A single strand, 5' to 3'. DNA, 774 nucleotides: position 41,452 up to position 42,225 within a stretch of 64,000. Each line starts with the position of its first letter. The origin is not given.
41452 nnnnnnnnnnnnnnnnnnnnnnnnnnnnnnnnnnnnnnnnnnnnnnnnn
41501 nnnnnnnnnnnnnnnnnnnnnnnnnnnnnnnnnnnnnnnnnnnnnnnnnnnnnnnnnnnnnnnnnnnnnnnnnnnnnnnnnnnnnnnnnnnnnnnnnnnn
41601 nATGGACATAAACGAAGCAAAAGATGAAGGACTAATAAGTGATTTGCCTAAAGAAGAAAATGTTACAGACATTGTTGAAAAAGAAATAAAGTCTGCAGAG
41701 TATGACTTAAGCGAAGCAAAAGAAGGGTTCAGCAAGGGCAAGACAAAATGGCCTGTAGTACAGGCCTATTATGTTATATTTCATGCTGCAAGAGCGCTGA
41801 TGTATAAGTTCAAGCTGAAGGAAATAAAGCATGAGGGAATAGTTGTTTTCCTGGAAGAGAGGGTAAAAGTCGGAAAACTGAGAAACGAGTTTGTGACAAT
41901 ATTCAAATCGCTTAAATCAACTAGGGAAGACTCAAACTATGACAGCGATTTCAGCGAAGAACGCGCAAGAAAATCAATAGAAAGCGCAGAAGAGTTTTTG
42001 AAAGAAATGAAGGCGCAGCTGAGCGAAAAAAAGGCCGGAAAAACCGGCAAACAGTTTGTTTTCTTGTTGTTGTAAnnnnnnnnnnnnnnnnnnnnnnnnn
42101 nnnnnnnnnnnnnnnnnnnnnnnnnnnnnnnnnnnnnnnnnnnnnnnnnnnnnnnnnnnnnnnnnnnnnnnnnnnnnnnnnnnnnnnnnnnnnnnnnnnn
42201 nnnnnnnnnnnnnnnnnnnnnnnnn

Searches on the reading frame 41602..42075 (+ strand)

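Call 26: search_protein_families(library=pfam, proteins=[window:41602-42075:+], max_evalue=0.00001)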
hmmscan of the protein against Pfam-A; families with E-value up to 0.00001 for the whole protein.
window:41602-42075:+ (157 aa): 1 family
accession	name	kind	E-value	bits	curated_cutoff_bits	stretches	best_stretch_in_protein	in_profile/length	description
PF05168.19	HEPN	-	7.5e-16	58.8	22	1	26-137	2-115/117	HEPN domain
